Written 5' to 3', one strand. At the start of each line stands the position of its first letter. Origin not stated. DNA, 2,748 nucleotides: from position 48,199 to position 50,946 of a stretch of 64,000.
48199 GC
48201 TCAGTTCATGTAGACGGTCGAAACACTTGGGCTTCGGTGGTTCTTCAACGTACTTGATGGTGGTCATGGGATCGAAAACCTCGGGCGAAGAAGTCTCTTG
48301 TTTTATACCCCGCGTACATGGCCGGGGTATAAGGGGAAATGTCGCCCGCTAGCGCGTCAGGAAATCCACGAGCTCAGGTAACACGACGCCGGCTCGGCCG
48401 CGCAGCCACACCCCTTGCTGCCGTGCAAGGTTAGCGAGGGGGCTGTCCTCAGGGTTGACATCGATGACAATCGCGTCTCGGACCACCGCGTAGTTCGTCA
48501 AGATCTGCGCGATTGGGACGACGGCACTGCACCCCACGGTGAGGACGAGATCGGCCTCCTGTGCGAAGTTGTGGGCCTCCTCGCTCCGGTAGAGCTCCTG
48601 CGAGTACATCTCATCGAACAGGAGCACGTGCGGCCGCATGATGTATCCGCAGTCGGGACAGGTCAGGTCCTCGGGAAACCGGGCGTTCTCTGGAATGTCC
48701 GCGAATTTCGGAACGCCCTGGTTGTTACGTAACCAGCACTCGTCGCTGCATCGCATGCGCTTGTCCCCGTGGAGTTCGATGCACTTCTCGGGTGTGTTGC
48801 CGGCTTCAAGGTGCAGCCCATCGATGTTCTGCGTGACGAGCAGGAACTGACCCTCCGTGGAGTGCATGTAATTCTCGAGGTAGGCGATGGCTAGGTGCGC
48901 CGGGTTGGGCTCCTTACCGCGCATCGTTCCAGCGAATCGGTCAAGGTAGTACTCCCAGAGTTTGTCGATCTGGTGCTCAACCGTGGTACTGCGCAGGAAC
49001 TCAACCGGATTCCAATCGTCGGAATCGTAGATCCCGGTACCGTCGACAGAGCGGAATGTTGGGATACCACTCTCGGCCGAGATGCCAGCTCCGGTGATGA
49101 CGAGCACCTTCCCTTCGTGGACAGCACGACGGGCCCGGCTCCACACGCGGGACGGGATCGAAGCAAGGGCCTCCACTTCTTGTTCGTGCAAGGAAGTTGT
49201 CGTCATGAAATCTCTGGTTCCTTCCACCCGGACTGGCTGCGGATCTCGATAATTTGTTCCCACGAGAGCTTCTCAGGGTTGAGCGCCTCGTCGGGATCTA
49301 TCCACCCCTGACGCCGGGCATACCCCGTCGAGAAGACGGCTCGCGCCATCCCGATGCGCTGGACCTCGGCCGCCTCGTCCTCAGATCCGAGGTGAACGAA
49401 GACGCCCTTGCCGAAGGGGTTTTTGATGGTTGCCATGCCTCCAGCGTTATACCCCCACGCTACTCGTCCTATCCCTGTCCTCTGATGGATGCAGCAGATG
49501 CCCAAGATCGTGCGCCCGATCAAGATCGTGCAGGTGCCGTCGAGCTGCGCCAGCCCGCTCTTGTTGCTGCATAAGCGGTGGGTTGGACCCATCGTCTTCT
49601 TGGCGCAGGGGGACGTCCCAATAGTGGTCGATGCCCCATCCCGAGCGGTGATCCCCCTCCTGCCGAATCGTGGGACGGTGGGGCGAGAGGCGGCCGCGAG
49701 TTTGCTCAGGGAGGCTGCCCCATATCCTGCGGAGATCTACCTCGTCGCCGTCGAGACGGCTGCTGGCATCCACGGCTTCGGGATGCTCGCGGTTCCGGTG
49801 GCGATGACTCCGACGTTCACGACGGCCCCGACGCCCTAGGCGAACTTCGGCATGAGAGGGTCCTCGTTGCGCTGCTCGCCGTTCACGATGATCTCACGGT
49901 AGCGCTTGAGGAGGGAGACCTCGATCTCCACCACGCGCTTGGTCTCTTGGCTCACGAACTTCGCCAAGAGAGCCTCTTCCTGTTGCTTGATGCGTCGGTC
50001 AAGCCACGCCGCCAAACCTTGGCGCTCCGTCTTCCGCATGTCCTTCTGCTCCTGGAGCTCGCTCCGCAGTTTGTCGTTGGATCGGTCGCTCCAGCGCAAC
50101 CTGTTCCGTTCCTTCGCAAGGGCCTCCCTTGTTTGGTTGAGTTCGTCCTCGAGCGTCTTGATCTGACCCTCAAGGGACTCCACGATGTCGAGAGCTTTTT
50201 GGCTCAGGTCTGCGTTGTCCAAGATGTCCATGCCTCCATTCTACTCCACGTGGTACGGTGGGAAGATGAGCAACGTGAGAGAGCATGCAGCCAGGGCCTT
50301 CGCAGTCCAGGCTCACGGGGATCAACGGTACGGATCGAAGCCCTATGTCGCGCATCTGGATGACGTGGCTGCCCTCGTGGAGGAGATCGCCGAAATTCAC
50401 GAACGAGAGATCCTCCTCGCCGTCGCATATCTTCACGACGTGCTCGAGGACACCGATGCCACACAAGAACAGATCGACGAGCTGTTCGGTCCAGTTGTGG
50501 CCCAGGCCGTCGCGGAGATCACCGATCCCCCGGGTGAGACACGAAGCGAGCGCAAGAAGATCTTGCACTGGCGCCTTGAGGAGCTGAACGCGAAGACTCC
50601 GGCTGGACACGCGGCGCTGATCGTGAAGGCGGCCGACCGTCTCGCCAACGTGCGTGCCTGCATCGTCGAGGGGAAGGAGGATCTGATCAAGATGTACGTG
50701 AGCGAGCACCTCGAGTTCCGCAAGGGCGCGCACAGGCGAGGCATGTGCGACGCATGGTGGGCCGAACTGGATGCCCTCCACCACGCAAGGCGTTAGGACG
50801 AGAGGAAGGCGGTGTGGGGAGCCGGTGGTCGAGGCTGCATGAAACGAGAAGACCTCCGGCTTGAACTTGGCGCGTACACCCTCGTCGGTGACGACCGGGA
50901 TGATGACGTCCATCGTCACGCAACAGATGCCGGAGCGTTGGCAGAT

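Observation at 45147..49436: Reverse-oriented accessory island: HNH endonuclease, ATP-grasp ligase, unknowns and a Zn-ribbon sirtuin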

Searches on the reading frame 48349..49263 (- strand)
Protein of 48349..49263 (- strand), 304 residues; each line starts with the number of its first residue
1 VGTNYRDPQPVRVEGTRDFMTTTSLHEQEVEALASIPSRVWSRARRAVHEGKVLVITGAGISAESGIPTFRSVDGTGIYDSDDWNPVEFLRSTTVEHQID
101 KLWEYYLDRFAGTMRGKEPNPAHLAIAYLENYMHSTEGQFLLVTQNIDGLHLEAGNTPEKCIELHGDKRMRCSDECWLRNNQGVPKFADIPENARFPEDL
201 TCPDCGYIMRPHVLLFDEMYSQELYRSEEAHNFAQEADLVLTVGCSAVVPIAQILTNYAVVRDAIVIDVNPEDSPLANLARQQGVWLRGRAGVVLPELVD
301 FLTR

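Call 5: search_protein_families(library=pfam, proteins=[window:48349-49263:-], max_evalue=0.01)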
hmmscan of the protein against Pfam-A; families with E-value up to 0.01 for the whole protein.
window:48349-49263:- (304 aa): 1 family
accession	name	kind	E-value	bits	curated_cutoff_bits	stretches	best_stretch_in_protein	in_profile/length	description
PF02146.23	SIR2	-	3.3e-29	102.5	24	1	58-249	1-178/180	Sir2 family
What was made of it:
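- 48349..49206 (-): g8, class III (CobB/Sir2Af1/SIRT5-like) sirtuin, 285 aa from the ATG at 49206. Pfam SIR2 3.3e-29 (call 5).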

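Call 6: search_protein_families(library=phrogs, proteins=[window:48349-49263:-], max_evalue=0.01)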
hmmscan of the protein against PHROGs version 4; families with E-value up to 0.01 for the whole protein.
window:48349-49263:- (304 aa): 1 family
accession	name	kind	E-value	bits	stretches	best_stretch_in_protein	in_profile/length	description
phrog_2162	-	DNA, RNA and nucleotide metabolism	9.5e-33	114.6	1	51-279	11-235/277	Sir2 (NAD-dependent deacetylase)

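Call 45: search_solved_structures(query=window:48349-49206:-, max_evalue=0.001, show_alignments=2)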
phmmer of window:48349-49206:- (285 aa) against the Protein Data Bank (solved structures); distinct sequences matched with E-value up to 0.001: 102 (the best 60 are shown).
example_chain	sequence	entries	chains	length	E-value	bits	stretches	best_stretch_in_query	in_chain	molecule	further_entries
1ici_A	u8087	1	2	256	1.5e-30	109.7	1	26-282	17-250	TRANSCRIPTIONAL REGULATORY PROTEIN, SIR2 FAMILY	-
4twi_A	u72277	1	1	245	1.7e-30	109.5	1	27-282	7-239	NAD-dependent protein deacylase 1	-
1m2g_A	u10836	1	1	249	1.8e-30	109.4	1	27-282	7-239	Silent Information Regulator 2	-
1m2n_A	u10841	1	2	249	2.8e-30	108.8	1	27-282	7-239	Silent Information Regulator 2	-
1m2h_A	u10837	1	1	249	4.6e-30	108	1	27-282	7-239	Silent Information Regulator 2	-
1m2j_A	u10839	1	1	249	1.7e-29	106.2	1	27-282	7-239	Silent Information Regulator 2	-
1m2k_A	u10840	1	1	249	2.3e-29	105.8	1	27-282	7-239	Silent Information Regulator 2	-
4hda_A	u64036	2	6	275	5.9e-26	94.6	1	25-279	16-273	NAD-dependent protein deacylase sirtuin-5, mitochondrial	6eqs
5xhs_A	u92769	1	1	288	6e-26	94.6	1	21-279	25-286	NAD-dependent protein deacylase sirtuin-5, mitochondrial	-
6ljk_A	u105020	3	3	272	6.5e-26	94.4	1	30-279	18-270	NAD-dependent protein deacylase sirtuin-5, mitochondrial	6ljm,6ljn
3rig_A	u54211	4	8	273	6.7e-26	94.4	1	30-279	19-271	NAD-dependent deacetylase sirtuin-5 | NAD-dependent lysine demalonylase and desuccinylase sirtuin-5, mitochondrial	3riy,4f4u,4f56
2b4y_A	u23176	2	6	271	7.3e-26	94.3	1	31-279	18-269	NAD-dependent deacetylase sirtuin-5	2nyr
6aco_A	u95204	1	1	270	7.5e-26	94.2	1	33-279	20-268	NAD-dependent protein deacylase sirtuin-5, mitochondrial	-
8gbl_A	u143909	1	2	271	7.5e-26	94.2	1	33-279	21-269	NAD-dependent protein deacylase sirtuin-5, mitochondrial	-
7x3p_A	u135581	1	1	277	7.7e-26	94.2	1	33-279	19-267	NAD-dependent protein deacylase sirtuin-5, mitochondrial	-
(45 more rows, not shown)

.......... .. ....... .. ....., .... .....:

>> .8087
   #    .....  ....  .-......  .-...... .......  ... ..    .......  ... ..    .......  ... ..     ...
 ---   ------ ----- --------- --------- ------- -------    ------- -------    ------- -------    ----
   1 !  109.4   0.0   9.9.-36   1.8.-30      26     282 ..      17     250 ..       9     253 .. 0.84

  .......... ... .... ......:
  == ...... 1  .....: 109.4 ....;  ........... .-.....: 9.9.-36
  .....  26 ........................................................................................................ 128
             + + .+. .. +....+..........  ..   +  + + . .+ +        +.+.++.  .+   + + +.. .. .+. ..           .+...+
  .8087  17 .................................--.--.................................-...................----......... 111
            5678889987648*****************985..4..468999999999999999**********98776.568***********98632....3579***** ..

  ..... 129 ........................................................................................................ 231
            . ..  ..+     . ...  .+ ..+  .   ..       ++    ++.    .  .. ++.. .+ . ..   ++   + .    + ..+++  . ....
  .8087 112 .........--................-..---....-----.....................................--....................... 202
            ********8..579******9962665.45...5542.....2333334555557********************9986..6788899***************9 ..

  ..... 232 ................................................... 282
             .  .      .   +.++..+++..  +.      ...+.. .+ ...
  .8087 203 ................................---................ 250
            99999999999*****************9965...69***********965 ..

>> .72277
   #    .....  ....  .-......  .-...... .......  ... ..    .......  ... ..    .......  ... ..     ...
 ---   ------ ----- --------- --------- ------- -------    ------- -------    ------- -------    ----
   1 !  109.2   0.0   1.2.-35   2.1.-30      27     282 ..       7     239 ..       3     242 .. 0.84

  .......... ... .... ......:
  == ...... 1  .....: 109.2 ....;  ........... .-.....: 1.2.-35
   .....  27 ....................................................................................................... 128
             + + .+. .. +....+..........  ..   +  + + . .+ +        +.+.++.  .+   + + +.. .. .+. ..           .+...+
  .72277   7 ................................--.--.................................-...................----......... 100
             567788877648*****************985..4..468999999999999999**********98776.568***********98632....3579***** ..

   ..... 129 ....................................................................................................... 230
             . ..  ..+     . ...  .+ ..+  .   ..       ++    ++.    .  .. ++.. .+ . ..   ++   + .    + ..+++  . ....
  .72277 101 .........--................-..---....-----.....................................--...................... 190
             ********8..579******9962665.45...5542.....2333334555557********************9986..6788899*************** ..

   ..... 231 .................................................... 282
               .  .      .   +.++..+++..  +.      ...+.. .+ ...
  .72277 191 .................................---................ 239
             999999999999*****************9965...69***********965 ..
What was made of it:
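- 48349..49206 (-): Best solved relatives are Sir2Af1 (1.5e-30) and SIRT5 (6e-26) (call 45).
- Closest known: Class III sirtuins: bacterial CobB, archaeal Sir2Af1, human SIRT5. Same: The fold and motifs match: the NAD-binding loop, the catalytic His, four zinc-binding Cys, and the Tyr-x-x-Arg pair aligned with Sir2Af1 (call 45) and, by motif, with SIRT5 Y102/R105.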

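Call 46: search_protein_families(library=ncbifam, proteins=[window:48349-49206:-], max_evalue=0.01)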
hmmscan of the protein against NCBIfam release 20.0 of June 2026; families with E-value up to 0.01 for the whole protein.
window:48349-49206:- (285 aa): 7 families
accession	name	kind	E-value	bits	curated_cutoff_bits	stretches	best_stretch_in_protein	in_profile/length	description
NF001753.0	PRK00481.1-3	subfamily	4.3e-52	176.6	243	1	30-283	12-247/252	NAD-dependent protein deacylase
NF040867.1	prot_deacyl_CobB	equivalog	7e-47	159.7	320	1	30-281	9-240/242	NAD-dependent protein deacetylase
NF001752.0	PRK00481.1-1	equivalog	2.1e-30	106.1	221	1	33-253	16-216/242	NAD-dependent protein deacylase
NF001754.0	PRK00481.1-4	equivalog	8.1e-28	97.1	252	1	32-246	16-210/244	NAD-dependent protein deacylase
NF001755.0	PRK00481.1-5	equivalog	2.6e-25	88.9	318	1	26-281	35-267/278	Sir2 family NAD+-dependent deacetylase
NF010736.0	PRK14138.1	equivalog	8.1e-25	87.5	395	1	35-262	15-223/244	NAD-dependent deacetylase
NF003738.0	PRK05333.1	equivalog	1.5e-23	83.1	305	2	32-155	27-140/295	NAD-dependent protein deacetylase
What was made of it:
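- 48349..49206 (-): Below the NCBIfam CobB equivalog cut-offs (call 46).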

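Call 54: find_related_loci(query=A3, collection=viral_contigs, flank=8000)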
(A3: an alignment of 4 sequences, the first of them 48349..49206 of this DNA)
Query A3 (285 aa) in viral_contigs; peptide patterns used: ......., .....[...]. (x = any residue, [..] = any of these).
14 stretches matched a pattern, but none encodes a relative of the query by tblastn (E <= 1e-3).

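Call 55: find_related_loci(query=A3, collection=metagenome_contigs, flank=8000)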
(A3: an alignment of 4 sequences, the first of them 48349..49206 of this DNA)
Query A3 (285 aa) in metagenome_contigs; peptide patterns used: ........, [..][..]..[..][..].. (x = any residue, [..] = any of these).
600 stretches matched a pattern (row limit reached: there are more); 578 encode a relative of the query (tblastn E <= 1e-3); the best 80 are kept; 80 distinct loci.
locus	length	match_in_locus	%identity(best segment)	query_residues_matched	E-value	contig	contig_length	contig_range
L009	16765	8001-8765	44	27-280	8e-53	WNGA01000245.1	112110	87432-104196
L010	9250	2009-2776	39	28-283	8e-52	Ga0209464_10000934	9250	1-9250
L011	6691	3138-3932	41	19-283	2e-51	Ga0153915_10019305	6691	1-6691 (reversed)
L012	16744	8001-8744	41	32-279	8e-51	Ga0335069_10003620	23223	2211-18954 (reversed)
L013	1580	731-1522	40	14-283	2e-52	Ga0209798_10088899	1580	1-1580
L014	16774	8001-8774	40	31-284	3e-50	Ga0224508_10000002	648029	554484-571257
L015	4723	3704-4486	40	28-284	3e-50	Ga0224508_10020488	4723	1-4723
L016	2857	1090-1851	38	32-284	8e-50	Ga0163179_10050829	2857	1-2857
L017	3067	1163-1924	38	32-283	6e-50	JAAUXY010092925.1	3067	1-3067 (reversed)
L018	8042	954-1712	40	32-284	4e-49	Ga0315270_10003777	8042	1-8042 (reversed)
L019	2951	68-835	39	34-285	1e-48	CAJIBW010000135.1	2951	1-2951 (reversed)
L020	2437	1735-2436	38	28-260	2e-48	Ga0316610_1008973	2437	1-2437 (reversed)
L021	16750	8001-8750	40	32-279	2e-47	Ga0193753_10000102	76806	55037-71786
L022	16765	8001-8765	38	32-283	3e-47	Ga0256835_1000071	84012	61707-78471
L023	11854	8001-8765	38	32-283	8e-47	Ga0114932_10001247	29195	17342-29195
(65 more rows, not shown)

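Call 67: search_dna_similar(query=window:48349-49206:-, collection=phages, mode=protein, max_rows=30)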
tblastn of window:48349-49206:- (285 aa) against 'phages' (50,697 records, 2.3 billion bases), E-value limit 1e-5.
Records with a match: 512; places in all: 512; records where one place covers at least 80% of the query: 253.
Best place of each record, by identity: <60% 512.
By first word of the organism name: Escherichia 206; Salmonella 126; Klebsiella 34; Bacteriophage 24; Campylobacter 19; Erwinia 15; Streptomyces 14; Phage 13; Bacillus 10; Listeria 8; and 19 more.
By host as written in the record: - 93; Escherichia coli 71; Escherichia coli K-12 18; Salmonella enterica subsp. enterica serovar Enteritidis 17; Campylobacter jejuni 17; Escherichia coli O157:H7 16; Salmonella enterica 15; Salmonella sp. 14; and 120 more.
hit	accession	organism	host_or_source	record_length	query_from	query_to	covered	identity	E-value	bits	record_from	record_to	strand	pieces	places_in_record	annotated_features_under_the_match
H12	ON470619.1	Escherichia phage vB_EcoS-813R8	Escherichia coli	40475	28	285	91%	33.2%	3e-18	90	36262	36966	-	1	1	NAD-dependent protein deacetylase of SIR2 family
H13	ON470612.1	Escherichia phage vB_EcoS-640R1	Escherichia coli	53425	28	285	91%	33.2%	3e-18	90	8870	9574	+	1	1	NAD-dependent protein deacetylase of SIR2 family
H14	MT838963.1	Bacteriophage sp.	human fecal samples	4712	33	283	88%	33.2%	7e-18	89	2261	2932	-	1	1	record has no annotation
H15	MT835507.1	Bacteriophage sp.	human fecal samples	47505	24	280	90%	32.3%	2e-20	97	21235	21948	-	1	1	record has no annotation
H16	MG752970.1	Ralstonia phage RsoM2USA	Ralstonia solanacearum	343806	23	276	89%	32.2%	7e-21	98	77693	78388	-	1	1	hypothetical protein (x2)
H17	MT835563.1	Bacteriophage sp.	human fecal samples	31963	32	252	78%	34.5%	2e-24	108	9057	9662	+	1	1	record has no annotation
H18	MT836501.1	Bacteriophage sp.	human fecal samples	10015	32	283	88%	30.0%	3e-19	93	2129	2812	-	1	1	record has no annotation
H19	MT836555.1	Bacteriophage sp.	human fecal samples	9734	30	261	81%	32.5%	2e-18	91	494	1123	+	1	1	record has no annotation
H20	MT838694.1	Bacteriophage sp.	human fecal samples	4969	34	261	80%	31.8%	7e-22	100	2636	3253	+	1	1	record has no annotation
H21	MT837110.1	Bacteriophage sp.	human fecal samples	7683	16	252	83%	30.4%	4e-18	90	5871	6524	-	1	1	record has no annotation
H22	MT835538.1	Bacteriophage sp.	human fecal samples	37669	33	252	77%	32.8%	2e-17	88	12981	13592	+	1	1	record has no annotation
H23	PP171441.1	Streptomyces phage Mandalore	soil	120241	34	262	80%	31.4%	4e-19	93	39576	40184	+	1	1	record has no annotation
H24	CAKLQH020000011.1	Acinetobacter phage MD-2021a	not known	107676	29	255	80%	31.6%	3e-16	84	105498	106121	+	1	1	cobB: NAD-dependent deacetylase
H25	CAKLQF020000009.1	Acinetobacter phage MD-2021a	not known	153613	29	255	80%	31.6%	3e-16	84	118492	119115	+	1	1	cobB: NAD-dependent deacetylase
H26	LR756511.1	uncultured phage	metagenomic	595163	34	283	88%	28.3%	1e-13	77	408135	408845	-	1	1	record has no annotation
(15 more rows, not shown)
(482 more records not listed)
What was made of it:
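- Closest known: Viral 'RNA-repair' sirtuin neighbourhoods. Different: It is at most 34.5% identical to cultured-phage sirtuins (call 67).
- The protein is closer to cellular and archaeal deacylases (Sir2Af1 1.5e-30; NCBIfam deacylase model 4e-52) than to cultured-phage sirtuins, which reach at most 34.5% identity (calls 45, 46, 67).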

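Call 69: get_annotated_region(hit=H16, flank=5000)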
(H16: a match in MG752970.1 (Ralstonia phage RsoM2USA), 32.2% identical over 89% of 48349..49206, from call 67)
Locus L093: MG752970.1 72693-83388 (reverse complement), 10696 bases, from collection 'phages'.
description: Ralstonia phage RsoM2USA, complete genome.
organism: Ralstonia phage RsoM2USA (NCBI taxid 2070027)
taxonomy: Viruses; Duplodnaviria; Heunggongvirae; Uroviricota; Caudoviricetes
host: Ralstonia solanacearum; source: soil; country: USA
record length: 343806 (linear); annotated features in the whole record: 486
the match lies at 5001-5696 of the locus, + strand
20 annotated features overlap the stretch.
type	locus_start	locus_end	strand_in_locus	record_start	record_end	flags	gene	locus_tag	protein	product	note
CDS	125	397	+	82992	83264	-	-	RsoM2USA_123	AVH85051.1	hypothetical protein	-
CDS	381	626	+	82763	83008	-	-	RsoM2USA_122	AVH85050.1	hypothetical protein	-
CDS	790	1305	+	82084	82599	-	-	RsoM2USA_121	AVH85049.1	hypothetical protein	-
CDS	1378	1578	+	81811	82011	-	-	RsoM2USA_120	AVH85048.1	hypothetical protein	-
CDS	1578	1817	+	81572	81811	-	-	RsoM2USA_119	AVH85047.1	hypothetical protein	-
CDS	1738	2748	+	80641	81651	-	-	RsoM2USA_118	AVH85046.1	hypothetical protein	-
CDS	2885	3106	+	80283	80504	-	-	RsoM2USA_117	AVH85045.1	hypothetical protein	-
CDS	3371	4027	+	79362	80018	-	-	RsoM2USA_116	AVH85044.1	hypothetical protein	-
CDS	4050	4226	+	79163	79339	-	-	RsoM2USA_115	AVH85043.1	hypothetical protein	-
CDS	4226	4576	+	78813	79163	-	-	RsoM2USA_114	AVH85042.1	hypothetical protein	-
CDS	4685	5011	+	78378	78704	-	-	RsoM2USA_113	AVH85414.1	hypothetical protein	-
CDS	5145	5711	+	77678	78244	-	-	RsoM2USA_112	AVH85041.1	hypothetical protein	-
CDS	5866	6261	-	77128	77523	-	-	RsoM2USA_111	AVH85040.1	hypothetical protein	-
CDS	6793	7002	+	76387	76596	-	-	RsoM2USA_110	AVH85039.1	hypothetical protein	-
CDS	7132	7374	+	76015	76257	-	-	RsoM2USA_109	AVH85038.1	hypothetical protein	-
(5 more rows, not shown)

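Call 75: search_protein_families(library=padloc, proteins=[window:48349-49206:-], max_evalue=0.01)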
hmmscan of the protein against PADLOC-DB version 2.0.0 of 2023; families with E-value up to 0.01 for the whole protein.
window:48349-49206:- (285 aa): 0 families
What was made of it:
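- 48349..49206 (-): No PADLOC defence model matches (call 75).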

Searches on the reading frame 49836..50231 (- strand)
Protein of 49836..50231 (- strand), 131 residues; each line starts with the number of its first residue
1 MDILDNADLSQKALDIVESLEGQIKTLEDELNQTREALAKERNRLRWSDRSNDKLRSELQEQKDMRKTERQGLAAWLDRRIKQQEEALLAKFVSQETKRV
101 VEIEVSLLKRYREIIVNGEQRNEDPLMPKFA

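Call 5: search_protein_families(library=pfam, proteins=[window:49836-50231:-], max_evalue=0.01)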
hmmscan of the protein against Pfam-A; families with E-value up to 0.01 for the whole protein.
window:49836-50231:- (131 aa): 0 families

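Call 6: search_protein_families(library=phrogs, proteins=[window:49836-50231:-], max_evalue=0.01)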
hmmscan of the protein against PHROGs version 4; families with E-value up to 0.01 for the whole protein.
window:49836-50231:- (131 aa): 1 family
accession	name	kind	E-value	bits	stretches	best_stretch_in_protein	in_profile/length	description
phrog_10257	-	head and packaging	0.0095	17.1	0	14-123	25-131/142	minor head protein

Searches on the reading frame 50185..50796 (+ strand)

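Call 10: search_protein_families(library=pfam, proteins=[window:50185-50796:+], max_evalue=0.001)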
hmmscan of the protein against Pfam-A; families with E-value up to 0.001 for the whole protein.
window:50185-50796:+ (203 aa): 2 families
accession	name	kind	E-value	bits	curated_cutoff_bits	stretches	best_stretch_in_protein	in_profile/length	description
PF13328.12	HD_4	-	1.1e-09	38.7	27.2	1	36-159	1-127/156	HD domain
PF01966.28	HD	-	6e-08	33.4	22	1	55-155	2-115/116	HD domain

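Call 46: search_protein_families(library=ncbifam, proteins=[window:50185-50796:+], max_evalue=0.01)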
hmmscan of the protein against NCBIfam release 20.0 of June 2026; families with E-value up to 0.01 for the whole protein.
window:50185-50796:+ (203 aa): 2 families
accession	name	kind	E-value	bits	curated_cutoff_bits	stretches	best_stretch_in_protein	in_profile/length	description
TIGR00691.1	spoT_relA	subfamily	2.1e-15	56.1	499.2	1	38-159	3-122/687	RelA/SpoT family protein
NF008303.0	PRK11092.1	equivalog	1.1e-09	37.1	947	1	37-157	27-145/702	bifunctional GTP diphosphokinase/guanosine-3',5'-bis pyrophosphate 3'-pyrophosphohydrolase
